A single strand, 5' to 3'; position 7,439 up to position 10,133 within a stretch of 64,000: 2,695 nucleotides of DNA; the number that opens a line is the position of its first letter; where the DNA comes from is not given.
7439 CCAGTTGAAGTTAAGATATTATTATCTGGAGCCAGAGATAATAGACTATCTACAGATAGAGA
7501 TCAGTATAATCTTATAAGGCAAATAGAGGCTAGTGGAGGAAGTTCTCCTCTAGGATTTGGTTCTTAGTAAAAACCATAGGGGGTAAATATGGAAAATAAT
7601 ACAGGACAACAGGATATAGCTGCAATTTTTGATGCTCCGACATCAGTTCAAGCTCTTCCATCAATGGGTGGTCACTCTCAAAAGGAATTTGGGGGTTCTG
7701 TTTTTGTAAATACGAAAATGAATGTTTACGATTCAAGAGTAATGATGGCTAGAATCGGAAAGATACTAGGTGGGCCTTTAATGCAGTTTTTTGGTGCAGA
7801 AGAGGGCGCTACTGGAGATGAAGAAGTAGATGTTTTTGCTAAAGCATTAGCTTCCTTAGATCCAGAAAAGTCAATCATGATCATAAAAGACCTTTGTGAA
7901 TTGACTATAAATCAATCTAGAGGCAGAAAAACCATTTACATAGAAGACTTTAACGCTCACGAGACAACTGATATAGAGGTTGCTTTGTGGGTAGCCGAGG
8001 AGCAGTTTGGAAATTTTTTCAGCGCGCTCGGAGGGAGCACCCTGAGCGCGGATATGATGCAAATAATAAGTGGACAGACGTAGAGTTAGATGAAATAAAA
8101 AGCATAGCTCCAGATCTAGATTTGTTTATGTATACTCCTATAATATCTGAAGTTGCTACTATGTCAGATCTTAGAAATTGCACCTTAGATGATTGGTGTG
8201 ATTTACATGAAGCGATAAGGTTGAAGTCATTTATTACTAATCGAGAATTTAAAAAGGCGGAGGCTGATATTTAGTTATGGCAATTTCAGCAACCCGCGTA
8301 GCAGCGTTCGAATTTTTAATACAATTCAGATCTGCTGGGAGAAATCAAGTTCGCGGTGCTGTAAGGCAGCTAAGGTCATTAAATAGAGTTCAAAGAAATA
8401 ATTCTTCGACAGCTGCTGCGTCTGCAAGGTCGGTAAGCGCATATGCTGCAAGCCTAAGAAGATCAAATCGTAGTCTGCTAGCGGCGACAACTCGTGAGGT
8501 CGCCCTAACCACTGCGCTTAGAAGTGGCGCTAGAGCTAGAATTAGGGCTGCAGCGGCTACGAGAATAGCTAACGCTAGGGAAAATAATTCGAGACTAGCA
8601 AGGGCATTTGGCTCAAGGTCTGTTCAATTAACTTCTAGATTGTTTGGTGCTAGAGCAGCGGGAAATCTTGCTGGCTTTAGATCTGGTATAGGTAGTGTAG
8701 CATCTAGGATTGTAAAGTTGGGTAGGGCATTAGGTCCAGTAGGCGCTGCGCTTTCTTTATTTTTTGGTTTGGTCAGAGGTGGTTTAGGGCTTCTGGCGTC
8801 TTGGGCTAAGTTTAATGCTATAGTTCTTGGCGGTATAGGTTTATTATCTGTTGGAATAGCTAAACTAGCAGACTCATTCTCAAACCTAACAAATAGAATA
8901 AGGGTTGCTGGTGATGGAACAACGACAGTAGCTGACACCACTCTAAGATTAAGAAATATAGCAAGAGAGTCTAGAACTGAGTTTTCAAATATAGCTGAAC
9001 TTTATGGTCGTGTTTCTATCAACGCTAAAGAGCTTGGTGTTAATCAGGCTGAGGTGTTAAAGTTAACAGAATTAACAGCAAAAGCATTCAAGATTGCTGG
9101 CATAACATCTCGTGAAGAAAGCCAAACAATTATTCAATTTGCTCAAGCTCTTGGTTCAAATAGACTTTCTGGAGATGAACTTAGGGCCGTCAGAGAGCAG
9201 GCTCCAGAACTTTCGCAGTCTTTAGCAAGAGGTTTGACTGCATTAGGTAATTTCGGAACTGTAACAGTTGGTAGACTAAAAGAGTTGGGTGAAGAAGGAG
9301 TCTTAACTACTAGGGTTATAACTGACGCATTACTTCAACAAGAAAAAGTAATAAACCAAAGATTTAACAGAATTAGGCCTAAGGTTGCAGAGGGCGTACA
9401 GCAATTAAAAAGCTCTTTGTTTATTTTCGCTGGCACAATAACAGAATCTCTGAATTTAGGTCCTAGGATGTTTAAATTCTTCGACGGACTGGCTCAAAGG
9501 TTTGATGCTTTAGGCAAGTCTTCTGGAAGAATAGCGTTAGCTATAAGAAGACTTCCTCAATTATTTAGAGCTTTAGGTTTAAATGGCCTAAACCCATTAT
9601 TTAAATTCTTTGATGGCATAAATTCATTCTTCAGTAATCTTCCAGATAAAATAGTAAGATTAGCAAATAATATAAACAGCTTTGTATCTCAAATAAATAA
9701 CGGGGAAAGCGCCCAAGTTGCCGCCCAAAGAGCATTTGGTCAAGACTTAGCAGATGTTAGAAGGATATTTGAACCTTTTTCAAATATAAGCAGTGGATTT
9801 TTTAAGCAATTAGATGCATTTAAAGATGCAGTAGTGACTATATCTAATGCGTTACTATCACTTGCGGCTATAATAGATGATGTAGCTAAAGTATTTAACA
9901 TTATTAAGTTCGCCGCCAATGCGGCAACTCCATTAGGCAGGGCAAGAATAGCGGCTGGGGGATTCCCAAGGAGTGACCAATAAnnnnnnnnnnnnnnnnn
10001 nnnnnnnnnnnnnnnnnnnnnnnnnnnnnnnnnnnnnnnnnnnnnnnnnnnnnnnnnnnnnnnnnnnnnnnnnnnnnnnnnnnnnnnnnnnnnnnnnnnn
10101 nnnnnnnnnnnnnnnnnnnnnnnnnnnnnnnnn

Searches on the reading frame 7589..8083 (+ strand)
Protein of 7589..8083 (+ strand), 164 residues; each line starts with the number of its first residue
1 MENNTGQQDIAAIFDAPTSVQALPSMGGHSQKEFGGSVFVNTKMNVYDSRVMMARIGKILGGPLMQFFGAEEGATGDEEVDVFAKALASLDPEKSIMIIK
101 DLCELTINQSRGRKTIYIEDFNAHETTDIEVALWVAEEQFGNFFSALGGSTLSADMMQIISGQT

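Call 45: search_protein_families(library=phrogs, proteins=[window:7589-8083:+], max_evalue=0.00001)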
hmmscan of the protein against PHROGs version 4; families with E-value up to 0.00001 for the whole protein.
window:7589-8083:+ (164 aa): 1 family
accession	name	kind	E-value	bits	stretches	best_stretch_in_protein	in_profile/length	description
phrog_1613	-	tail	5.4e-08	34.2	1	30-154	6-140/143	tail assembly chaperone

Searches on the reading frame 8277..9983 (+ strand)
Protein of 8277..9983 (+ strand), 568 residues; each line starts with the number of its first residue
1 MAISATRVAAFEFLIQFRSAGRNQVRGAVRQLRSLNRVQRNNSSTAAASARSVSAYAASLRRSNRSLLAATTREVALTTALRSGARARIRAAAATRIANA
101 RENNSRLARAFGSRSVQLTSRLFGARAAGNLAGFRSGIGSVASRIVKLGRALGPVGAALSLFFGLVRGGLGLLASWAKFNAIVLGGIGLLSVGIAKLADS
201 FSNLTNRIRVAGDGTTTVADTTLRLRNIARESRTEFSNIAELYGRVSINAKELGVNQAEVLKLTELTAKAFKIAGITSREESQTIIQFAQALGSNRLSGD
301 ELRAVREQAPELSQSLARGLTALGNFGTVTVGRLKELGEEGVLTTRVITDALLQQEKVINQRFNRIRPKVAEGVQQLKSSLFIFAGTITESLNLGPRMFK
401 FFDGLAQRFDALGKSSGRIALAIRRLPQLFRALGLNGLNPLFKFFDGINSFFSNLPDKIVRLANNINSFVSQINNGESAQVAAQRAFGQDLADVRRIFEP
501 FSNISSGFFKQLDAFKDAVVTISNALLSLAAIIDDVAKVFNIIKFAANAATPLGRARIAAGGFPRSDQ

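Call 67: search_dna_similar(query=window:8277-9983:+, collection=phages, mode=protein, max_rows=15)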
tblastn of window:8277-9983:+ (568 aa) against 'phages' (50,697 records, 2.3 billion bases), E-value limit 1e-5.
Records with a match: 769; places in all: 771; records where one place covers at least 80% of the query: 0.
Best place of each record, by identity: <60% 769.
By first word of the organism name: Pseudomonas 188; Escherichia 85; Klebsiella 60; Acinetobacter 49; Vibrio 45; Burkholderia 35; Stx1a-converting 35; Salmonella 31; Moraxella 26; Enterobacteria 25; and 47 more.
By host as written in the record: - 126; Pseudomonas aeruginosa 60; Escherichia coli 48; Klebsiella pneumoniae 36; Moraxella catarrhalis 26; Burkholderia sp. 19; Vibrio parahaemolyticus 15; Acinetobacter baumannii 15; and 237 more.
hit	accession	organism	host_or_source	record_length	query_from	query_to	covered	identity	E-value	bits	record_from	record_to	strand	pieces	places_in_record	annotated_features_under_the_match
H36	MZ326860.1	Stenotrophomonas phage Sonora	Stenotrophomonas maltophilia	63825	196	510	55%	27.0%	1e-24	115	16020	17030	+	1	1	tape measure protein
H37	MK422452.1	Klebsiella phage ST13-OXA48phi12.2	Klebsiella pneumoniae ST13-OXA48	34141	196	486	51%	26.5%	7e-17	91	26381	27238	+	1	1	tail tape measure protein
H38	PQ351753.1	Klebsiella phage vB_VIPKPNMC05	Klebsiella pnuemoniae OMCS-21-1430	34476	196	486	51%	26.5%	2e-16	89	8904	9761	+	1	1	tail length tape measure protein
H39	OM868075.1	Hafnia phage yong3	Hafnia paralvei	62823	196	423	40%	33.3%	7e-21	103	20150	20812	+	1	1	tail length tape measure protein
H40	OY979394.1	Klebsiella phage vB_Kpn_K9PH25C2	-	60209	195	413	39%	34.2%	4e-21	103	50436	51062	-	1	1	tail length tape measure protein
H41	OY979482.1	Klebsiella phage vB_Ko_K4PH164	-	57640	195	422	40%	32.0%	5e-19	98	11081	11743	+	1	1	tail length tape measure protein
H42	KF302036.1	Pseudoalteromonas phage HS2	Pseudoalteromonas sp. str. H100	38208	195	420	40%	32.0%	4e-21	104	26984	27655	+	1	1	record has no annotation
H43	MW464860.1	Enterobacter phage EC151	Enterobacter cloacae CEMTC 2064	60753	195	422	40%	31.6%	4e-19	98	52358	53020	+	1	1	putative tail length tape measure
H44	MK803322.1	Pseudomonas phage RSP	Pseudomonas aeruginosa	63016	196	422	40%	31.3%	2e-20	101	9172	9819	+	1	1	tail length tape measure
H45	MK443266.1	Pseudomonas phage RSP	Pseudomonas aeruginosa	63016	196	422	40%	31.3%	2e-20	101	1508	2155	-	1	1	record has no annotation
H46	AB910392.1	Pseudomonas phage KPP23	Pseduomonas aeruginosa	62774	196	422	40%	31.3%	8e-20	100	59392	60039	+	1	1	virion protein, putative tape measure protein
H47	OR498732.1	Salmonella phage STP-SP5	Salmonella enterica subsp. enterica ...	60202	197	368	30%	41.3%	3e-21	104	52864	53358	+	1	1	hypothetical protein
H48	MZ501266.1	Erwinia phage AH03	Erwinia billingiae and Pseudomonas ...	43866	228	543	56%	22.4%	5e-8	62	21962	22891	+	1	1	48: tape measure protein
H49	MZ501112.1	Escherichia phage WildeMaa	Escherichia coli K-12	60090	197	368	30%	40.7%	6e-20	100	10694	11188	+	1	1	tail tape measure protein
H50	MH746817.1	Achromobacter phage vB_Ade_ART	Achromobacter denitrificans PR1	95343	196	426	41%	30.3%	1e-21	105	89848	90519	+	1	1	tape measure domain protein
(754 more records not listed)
